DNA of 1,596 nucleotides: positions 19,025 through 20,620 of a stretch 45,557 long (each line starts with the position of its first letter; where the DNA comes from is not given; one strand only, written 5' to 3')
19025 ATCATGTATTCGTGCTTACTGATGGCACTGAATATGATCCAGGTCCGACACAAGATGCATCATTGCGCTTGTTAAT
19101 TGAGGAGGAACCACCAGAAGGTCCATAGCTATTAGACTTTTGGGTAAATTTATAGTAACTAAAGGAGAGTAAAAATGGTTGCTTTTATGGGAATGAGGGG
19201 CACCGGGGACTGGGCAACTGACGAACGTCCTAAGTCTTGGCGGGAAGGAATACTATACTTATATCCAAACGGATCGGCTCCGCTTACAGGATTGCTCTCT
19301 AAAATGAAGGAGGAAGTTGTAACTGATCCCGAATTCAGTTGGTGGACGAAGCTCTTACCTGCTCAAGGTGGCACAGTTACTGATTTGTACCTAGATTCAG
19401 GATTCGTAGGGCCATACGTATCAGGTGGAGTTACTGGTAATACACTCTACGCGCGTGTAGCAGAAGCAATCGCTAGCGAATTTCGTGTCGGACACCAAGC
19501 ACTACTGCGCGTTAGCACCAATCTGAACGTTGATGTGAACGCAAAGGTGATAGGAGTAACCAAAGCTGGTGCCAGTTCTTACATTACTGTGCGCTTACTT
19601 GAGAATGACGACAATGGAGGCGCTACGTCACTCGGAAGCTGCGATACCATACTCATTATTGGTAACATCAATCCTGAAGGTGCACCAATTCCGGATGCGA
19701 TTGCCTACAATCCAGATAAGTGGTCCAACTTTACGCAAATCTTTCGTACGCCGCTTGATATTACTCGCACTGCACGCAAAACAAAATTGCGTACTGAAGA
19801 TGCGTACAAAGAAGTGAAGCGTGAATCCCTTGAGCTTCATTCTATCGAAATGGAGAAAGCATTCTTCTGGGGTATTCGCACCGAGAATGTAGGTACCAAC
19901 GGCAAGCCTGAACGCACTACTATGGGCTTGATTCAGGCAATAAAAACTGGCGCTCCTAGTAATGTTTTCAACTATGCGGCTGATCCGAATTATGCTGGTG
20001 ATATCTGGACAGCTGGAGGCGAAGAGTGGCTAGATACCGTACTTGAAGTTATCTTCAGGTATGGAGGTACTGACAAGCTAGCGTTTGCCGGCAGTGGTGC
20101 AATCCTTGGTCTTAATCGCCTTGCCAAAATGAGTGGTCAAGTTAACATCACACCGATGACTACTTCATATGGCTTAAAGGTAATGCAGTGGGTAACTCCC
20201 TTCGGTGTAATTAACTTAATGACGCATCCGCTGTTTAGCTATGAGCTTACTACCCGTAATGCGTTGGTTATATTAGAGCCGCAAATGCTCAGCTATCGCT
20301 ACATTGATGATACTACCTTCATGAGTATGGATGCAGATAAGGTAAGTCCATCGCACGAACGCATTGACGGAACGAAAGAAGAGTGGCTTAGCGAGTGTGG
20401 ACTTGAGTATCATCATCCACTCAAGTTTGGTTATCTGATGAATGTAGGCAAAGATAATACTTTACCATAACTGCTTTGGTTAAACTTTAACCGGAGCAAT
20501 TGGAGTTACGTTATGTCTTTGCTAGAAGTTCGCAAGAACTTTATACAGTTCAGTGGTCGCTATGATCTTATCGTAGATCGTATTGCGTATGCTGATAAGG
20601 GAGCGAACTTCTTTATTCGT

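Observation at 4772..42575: Six-copy family of structured intergenic elements: covarying closing helix plus a hairpin with TTGACA in both arms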

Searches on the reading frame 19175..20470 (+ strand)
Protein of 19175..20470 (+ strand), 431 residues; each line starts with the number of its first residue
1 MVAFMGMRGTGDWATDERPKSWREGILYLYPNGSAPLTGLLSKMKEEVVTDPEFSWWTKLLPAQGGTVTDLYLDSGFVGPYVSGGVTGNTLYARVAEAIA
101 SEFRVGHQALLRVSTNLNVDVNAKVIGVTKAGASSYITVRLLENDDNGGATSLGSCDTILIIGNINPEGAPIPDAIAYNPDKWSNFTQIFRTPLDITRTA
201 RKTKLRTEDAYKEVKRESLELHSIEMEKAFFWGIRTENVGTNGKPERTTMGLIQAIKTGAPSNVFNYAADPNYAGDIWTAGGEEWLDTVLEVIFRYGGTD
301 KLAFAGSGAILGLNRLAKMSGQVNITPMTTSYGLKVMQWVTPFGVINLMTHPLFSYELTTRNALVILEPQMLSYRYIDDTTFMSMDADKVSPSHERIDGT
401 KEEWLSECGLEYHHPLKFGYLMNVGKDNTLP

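Call 22: search_protein_families(library=phrogs, proteins=[window:19175-20470:+], max_evalue=0.00001)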
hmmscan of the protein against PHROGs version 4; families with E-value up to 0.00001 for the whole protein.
window:19175-20470:+ (431 aa): 1 family
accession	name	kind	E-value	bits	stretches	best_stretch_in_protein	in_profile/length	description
phrog_1328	-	head and packaging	2.7e-36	126.9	1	3-425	4-307/583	major head protein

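Call 28: find_related_loci(query=window:19175-20470:+, collection=viral_contigs, flank=10000)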
Query window:19175-20470:+ (431 aa) in viral_contigs; peptide patterns used: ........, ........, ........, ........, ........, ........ (x = any residue, [..] = any of these).
25 stretches matched a pattern; 17 encode a relative of the query (tblastn E <= 1e-3); 17 distinct loci.
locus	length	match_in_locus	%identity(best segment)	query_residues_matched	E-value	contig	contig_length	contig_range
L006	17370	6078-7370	87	1-431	0e+0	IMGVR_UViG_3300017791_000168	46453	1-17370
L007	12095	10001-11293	87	1-431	0e+0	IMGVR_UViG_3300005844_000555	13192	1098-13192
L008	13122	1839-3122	80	1-427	0e+0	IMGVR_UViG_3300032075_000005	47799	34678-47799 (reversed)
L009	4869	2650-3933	80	1-427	0e+0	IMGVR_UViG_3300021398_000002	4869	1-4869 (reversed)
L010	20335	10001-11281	76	2-427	0e+0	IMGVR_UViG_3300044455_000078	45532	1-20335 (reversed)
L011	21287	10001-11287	78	1-427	0e+0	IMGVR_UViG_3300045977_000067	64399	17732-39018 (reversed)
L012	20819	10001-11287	78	1-427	0e+0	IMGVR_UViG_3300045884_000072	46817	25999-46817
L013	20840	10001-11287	78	1-427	0e+0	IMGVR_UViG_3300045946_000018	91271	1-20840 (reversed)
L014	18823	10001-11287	78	1-427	0e+0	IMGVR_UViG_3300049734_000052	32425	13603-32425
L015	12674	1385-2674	73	1-430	0e+0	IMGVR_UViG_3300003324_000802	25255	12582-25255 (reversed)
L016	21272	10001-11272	70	9-431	0e+0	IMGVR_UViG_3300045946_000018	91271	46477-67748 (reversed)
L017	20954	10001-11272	70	9-431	0e+0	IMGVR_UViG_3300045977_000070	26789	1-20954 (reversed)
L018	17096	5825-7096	70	9-431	0e+0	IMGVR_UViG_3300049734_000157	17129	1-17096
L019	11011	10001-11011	80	1-336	0e+0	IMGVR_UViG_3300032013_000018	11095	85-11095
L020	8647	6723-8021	56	1-430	1e-160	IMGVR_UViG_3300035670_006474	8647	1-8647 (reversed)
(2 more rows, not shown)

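Call 35: search_dna_similar(query=window:19175-20470:+, collection=phages, mode=protein, max_rows=15)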
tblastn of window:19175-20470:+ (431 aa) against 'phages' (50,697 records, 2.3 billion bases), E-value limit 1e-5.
Records with a match: 24; places in all: 24; records where one place covers at least 80% of the query: 21.
Best place of each record, by identity: <60% 24.
By first word of the organism name: Pseudomonas 16; Desulfofustis 1; Microcystis 1; Vibrio 1; Roseobacter 1; Caulobacter 1; Aeromonas 1; Polaromonas 1; EBPR 1.
By host as written in the record: Pseudomonas aeruginosa 12; - 4; Microcystis elabens 1; Vibrio splendidus 1; Roseobacter sp. (CHUG lineage) 1; Caulobacter sp. 1; Aeromonas dhakensis 1; Polaromonas sp. 1; and 2 more.
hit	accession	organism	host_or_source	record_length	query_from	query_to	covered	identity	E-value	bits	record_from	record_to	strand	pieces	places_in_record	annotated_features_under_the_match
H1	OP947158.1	Desulfofustis phage LS06-2018-MD01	-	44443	1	428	99%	50.1%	2e-134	431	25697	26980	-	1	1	major head protein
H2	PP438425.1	Microcystis phage Mel-JY34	Microcystis elabens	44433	1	424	98%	33.0%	2e-62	224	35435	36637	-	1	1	putative major capsid protein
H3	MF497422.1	Vibrio phage vB_VspS_VS-ABTNL-3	Vibrio splendidus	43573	1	414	96%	32.9%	5e-49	184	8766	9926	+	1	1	putative major capsid protein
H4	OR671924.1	Roseobacter phage CRP-810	Roseobacter sp. (CHUG lineage)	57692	1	423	98%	30.9%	2e-45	174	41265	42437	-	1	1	major capsid protein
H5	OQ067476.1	Caulobacter phage Kuura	Caulobacter sp.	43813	18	415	92%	29.8%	5e-40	158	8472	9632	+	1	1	putative major capsid protein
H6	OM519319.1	Aeromonas phage P5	Aeromonas dhakensis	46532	5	424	97%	25.8%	9e-18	92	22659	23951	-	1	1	hypothetical protein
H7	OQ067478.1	Polaromonas phage Tiera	Polaromonas sp.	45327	20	378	83%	25.8%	1e-18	95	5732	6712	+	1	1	putative major capsid protein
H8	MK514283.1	Pseudomonas phage vB_PaeP_TF17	Psuedomonas aeruginosa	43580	20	378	83%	25.8%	2e-16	88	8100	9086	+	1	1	putative major capsid protein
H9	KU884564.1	Pseudomonas phage PaMx43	Pseudomonas aeruginosa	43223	20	378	83%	25.5%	5e-18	93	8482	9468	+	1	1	major capsid protein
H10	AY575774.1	Pseudomonas phage PaP2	-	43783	20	378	83%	25.5%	5e-18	93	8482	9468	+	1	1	orf13: p13 | orf12: p12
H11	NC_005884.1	Pseudomonas phage PaP2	Pseudomonas aeruginosa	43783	20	378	83%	25.5%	5e-18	93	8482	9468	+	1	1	major head protein | hypothetical protein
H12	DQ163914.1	Pseudomonas phage 119X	-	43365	20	378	83%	25.5%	2e-16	88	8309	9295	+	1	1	record has no annotation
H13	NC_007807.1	Pseudomonas phage 119X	Pseudomonas aeruginosa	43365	20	378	83%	25.5%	2e-16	88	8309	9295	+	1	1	119X_gp13: major head protein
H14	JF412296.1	EBPR podovirus 3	-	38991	15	377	84%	25.3%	9e-16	86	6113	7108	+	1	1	gp8: hypothetical protein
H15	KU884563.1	Pseudomonas phage PaMx41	Pseudomonas aeruginosa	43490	20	378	83%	25.3%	1e-17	92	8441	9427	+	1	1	major capsid protein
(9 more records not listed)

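Call 73: find_related_loci(query=window:19175-20470:+, collection=genome_contigs, flank=10000)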
Query window:19175-20470:+ (431 aa) in genome_contigs; peptide patterns used: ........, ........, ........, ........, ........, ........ (x = any residue, [..] = any of these).
28 stretches matched a pattern, but none encodes a relative of the query by tblastn (E <= 1e-3).

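Call 74: find_related_loci(query=window:19175-20470:+, collection=metagenome_contigs, flank=10000)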
Query window:19175-20470:+ (431 aa) in metagenome_contigs; peptide patterns used: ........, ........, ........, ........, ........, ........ (x = any residue, [..] = any of these).
68 stretches matched a pattern; 15 encode a relative of the query (tblastn E <= 1e-3); 15 distinct loci.
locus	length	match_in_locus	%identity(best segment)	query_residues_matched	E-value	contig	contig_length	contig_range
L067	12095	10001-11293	87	1-431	0e+0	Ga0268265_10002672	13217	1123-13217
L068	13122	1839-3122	80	1-427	0e+0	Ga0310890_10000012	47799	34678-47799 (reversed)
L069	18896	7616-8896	80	2-427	0e+0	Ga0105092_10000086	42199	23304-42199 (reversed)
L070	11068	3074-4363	72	1-430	0e+0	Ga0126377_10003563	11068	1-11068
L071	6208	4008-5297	71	1-430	0e+0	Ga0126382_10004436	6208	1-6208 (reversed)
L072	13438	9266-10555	63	1-430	0e+0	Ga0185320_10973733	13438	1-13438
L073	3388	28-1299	60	1-425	0e+0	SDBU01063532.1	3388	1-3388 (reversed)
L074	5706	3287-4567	53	4-430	3e-151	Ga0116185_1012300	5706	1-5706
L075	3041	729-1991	54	1-430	1e-156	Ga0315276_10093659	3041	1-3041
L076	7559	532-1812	53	4-430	7e-147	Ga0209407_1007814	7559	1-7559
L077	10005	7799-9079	53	4-430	8e-147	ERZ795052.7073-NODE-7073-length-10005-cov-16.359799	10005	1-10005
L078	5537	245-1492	53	7-430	1e-138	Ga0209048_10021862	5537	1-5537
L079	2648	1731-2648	55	4-308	4e-110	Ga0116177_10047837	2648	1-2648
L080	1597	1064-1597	66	2-179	2e-81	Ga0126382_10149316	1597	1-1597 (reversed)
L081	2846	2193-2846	54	4-218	8e-72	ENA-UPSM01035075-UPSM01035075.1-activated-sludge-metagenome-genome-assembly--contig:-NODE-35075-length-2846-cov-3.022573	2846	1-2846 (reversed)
